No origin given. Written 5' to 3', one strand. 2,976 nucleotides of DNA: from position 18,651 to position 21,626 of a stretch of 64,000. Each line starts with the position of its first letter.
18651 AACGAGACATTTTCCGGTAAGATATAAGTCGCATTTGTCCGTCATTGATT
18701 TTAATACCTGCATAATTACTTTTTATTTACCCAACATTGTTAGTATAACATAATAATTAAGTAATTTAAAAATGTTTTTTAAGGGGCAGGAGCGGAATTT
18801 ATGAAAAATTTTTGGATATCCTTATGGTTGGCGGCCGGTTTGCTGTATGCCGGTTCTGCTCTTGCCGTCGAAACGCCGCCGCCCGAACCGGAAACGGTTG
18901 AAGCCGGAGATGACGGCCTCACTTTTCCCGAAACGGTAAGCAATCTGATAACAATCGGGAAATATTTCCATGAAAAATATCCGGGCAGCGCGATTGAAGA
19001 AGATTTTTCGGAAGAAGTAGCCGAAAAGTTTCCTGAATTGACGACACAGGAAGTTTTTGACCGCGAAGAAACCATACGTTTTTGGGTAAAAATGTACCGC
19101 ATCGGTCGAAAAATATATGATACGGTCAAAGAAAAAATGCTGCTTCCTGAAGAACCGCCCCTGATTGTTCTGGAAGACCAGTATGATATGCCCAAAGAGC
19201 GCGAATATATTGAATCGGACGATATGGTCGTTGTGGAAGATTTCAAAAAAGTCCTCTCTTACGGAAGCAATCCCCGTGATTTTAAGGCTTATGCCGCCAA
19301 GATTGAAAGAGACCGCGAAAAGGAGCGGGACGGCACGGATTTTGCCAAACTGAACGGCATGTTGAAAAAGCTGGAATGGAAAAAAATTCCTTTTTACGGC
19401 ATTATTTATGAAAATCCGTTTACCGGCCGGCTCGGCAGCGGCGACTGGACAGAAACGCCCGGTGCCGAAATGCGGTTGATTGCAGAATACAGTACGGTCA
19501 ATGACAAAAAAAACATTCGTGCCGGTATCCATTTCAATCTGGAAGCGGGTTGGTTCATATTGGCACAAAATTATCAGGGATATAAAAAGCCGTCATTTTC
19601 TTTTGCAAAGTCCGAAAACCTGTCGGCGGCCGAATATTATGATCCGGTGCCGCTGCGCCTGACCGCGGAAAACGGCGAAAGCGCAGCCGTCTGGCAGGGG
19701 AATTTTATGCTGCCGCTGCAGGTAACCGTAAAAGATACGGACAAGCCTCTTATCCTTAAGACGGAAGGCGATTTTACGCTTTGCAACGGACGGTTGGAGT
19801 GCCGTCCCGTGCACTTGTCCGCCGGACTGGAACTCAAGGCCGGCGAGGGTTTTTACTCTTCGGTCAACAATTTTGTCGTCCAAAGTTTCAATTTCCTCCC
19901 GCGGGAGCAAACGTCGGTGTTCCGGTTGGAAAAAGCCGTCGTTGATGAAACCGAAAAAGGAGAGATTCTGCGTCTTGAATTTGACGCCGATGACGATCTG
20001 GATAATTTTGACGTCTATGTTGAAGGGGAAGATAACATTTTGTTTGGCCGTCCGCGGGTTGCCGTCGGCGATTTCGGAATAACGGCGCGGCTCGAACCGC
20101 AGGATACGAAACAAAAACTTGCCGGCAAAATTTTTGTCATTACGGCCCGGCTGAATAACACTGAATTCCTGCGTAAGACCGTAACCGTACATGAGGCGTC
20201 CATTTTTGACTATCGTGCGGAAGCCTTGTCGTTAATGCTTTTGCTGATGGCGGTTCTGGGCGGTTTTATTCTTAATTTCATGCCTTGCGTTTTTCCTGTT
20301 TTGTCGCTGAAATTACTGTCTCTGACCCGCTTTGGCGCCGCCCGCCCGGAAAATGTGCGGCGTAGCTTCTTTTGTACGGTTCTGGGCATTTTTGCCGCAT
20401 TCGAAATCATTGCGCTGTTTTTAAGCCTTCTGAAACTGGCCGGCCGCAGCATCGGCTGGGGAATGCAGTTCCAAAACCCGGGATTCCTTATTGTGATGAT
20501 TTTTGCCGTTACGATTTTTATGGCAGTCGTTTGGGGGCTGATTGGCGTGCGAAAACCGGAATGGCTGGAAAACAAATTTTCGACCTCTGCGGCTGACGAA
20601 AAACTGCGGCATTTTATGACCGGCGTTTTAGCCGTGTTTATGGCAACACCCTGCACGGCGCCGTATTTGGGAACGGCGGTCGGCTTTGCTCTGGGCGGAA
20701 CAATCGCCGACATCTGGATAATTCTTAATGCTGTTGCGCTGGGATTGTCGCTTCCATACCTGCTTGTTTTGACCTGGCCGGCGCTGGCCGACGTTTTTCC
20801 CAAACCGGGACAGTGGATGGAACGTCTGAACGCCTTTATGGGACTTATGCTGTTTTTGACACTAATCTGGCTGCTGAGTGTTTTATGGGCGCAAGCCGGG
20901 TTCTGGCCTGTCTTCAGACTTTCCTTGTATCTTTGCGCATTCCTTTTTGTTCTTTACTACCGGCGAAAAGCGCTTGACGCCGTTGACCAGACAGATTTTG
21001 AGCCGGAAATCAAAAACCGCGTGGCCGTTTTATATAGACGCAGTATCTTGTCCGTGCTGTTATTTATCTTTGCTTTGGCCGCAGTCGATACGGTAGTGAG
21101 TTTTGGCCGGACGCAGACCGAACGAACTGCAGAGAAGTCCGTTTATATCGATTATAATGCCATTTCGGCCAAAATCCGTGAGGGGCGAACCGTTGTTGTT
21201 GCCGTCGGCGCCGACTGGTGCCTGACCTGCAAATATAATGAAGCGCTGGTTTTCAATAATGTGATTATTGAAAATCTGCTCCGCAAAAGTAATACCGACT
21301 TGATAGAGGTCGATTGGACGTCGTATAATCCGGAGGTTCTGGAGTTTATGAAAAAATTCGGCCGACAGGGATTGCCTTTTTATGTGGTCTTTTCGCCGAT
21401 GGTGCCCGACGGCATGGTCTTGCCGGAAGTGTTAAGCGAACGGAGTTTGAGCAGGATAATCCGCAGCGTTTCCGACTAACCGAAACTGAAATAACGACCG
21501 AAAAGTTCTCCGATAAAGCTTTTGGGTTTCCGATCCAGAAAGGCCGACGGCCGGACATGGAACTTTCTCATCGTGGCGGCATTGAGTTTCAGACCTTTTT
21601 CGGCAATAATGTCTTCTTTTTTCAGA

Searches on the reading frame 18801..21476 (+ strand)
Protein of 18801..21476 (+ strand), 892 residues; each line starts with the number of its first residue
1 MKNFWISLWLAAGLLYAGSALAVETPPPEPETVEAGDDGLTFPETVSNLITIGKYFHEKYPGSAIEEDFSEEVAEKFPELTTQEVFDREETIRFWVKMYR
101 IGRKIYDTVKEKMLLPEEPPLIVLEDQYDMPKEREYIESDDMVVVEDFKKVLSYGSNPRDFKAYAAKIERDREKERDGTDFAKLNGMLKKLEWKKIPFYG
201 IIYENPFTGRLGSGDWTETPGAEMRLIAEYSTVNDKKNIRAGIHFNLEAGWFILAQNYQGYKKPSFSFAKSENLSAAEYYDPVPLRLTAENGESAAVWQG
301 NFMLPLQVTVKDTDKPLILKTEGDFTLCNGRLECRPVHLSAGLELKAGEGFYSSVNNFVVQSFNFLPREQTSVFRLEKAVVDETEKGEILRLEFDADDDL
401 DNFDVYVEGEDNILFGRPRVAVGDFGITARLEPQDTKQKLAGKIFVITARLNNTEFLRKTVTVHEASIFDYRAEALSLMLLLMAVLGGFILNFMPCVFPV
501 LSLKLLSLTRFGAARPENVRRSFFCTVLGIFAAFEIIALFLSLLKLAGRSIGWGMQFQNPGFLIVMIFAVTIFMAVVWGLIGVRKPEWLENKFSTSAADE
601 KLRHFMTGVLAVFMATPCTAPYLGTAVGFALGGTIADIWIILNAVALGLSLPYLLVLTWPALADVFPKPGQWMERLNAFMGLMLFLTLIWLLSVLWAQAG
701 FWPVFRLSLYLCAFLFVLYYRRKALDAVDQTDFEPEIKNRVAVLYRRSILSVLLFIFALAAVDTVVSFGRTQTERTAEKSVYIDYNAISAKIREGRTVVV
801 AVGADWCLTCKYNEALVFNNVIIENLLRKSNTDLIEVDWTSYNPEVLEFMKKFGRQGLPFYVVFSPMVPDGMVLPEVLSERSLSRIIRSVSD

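Call 21: search_protein_families(library=pfam, proteins=[window:18801-21476:+], max_evalue=0.00001)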
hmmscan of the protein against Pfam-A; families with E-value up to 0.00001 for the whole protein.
window:18801-21476:+ (892 aa): 2 families
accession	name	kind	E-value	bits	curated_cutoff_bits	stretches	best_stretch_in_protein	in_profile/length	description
PF02683.22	DsbD_TM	-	2e-13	50.6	27.1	1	480-693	3-216/219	Cytochrome C biogenesis protein transmembrane domain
PF13899.12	Thioredoxin_7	-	3.5e-10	40.3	27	1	793-866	15-83/83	Thioredoxin-like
